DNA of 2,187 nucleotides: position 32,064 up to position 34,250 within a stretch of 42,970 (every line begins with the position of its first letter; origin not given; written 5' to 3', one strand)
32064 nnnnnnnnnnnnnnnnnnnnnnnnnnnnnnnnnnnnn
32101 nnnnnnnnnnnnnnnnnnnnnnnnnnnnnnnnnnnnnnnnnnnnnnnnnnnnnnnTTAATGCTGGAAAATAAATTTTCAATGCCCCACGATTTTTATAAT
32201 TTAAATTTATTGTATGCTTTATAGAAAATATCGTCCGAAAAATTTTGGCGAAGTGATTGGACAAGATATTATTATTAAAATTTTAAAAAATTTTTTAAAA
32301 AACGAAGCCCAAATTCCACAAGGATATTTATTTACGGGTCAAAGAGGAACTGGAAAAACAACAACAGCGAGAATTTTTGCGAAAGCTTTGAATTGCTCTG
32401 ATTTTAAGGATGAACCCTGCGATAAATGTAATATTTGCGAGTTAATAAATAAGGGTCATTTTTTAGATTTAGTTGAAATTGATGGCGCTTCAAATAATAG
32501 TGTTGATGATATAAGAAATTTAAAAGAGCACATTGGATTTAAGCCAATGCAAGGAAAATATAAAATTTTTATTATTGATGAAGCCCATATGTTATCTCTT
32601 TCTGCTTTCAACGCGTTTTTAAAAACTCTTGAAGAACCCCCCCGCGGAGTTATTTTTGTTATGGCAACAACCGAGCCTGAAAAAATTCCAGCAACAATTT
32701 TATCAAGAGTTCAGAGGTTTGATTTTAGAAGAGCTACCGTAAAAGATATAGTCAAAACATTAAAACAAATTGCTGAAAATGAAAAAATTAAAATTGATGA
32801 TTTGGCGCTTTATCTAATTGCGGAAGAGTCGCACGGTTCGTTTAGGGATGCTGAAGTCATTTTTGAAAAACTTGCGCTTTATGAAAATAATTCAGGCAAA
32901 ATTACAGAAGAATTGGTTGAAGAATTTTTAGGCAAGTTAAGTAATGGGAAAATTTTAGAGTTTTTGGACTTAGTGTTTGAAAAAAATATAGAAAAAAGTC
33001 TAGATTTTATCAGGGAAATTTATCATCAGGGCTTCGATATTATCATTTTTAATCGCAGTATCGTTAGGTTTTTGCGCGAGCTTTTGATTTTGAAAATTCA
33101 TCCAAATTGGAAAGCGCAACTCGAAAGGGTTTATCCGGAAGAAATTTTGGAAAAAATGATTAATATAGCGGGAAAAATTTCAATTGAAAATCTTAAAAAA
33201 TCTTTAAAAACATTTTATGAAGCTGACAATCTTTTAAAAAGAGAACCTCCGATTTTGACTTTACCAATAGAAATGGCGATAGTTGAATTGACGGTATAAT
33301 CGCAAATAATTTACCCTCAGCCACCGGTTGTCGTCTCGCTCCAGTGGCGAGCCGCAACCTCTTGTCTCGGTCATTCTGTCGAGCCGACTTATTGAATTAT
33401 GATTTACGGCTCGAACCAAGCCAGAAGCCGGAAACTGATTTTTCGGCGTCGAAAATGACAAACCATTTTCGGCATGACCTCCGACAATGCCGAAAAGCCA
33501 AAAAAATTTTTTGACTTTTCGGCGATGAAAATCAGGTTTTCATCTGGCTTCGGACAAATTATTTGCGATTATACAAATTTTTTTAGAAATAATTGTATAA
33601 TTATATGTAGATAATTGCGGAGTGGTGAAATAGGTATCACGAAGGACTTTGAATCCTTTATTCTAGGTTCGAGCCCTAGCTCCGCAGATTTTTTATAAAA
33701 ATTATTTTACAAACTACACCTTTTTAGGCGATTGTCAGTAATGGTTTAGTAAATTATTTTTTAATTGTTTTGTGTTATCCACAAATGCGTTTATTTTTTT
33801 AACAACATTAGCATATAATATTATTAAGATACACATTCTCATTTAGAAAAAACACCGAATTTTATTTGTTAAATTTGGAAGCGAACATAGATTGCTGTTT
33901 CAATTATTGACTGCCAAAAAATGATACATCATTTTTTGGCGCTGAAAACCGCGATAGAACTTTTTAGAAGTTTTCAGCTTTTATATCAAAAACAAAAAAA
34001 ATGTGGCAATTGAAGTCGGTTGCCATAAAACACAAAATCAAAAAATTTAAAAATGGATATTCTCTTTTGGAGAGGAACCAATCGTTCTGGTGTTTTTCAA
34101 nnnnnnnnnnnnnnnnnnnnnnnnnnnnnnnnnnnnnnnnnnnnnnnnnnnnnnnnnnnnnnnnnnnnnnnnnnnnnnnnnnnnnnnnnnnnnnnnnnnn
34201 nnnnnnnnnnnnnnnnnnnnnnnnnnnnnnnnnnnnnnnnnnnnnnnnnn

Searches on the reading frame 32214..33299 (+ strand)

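Call 11: search_protein_families(library=pfam, proteins=[window:32214-33299:+])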
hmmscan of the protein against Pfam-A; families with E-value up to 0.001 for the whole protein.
window:32214-33299:+ (361 aa): 9 families
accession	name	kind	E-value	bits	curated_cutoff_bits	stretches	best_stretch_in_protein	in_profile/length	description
PF13177.12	DNA_pol3_delta2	-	2.3e-42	145.2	27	1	17-173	2-159/161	DNA polymerase III, delta subunit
PF00004.35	AAA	-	3.4e-14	53.8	21.2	1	39-172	2-126/131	ATPase family associated with various cellular activities (AAA)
PF12169.13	DNA_pol3_gamma3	-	2.6e-13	50.4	24.4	1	230-357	1-125/143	DNA polymerase III subunits gamma and tau domain III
PF22608.2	DNAX_ATPase_lid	-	1.4e-06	28.4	27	1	179-213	2-36/49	DNA polymerase III clamp loader subunit, ATPase lid domain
PF13401.12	AAA_22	-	2.5e-06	28.3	27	1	39-149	9-121/130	AAA domain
PF13604.12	AAA_30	-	1.4e-05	25.4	27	1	39-149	22-122/191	AAA domain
PF07728.20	AAA_5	-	6.6e-05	23.4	22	0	39-142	3-93/139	AAA domain (dynein-related subfamily)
PF05496.18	RuvB_N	-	0.00077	19.7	27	0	7-61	2-59/159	Holliday junction DNA helicase RuvB P-loop domain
PF21960.2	RCF1-5-like_lid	-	0.00083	19.7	27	0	182-213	2-34/43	RCF1/5-like, AAA+ ATPase lid domain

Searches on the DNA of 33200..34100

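Call 16: search_rna_families(source=window, start=33200, end=34100, threshold=evalue, max_evalue=10)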
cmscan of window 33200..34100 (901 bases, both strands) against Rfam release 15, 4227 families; matches with E-value up to 10: 13.
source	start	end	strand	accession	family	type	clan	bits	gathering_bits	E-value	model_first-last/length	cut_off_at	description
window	33616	33687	+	RF00005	tRNA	Gene; tRNA;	CL00001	64.6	29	1.3e-13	1-71/71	no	tRNA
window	33510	33631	-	RF02640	MOSES4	Gene; sRNA;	-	23.3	54.8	0.041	1-176/176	no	S. pyogenes small RNA MOSES4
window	33480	33623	-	RF00125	IS128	Gene; sRNA;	-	19.7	80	0.17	52-208/209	no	IS128 RNA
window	33882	33974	+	RF02730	JA02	Gene; sRNA;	-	19.3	49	7.4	1-116/116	no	Aggregatibacter sRNA JA02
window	33928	34035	+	RF01579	RUF2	Gene; sRNA;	-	18.6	90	7.1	1-154/154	no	Plasmodium RNA of unknown function RUF2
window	33474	33536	-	RF04172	MIR8675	Gene; miRNA;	-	17.2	90.8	3.9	1-95/95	no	MIR8675 microRNA precursor family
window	33960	34028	-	RF02059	STnc50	Gene; sRNA;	-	17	55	7.3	1-84/84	no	Salmonella enterica sRNA STnc40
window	33486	33526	+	RF04134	MIR7504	Gene; miRNA;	-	16.6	83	9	1-124/124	no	MIR7504 microRNA precursor family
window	33692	33713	-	RF00207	K10_TLS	Cis-reg;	-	15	43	9.4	13-34/48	no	K10 transport/localisation element (TLS)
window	33450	33518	+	RF01526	ceN106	Gene; snRNA; snoRNA; CD-box;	-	14.6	60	7.7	1-77/77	no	C. elegans snoRNA ceN106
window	33418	33550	-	RF04127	MIR8007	Gene; miRNA;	-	13.5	195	9.3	18-207/226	no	MIR8007 microRNA precursor family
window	33487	33594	+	RF01264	snR83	Gene; snRNA; snoRNA; HACA-box;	CL00023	13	75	2.7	1-308/308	no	Small nucleolar RNA snR83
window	33913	34000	-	RF02637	EF0408_EF0409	Gene; sRNA;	-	9.8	440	7.7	1-412/412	no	Enterococcus sRNA EF0408_EF0409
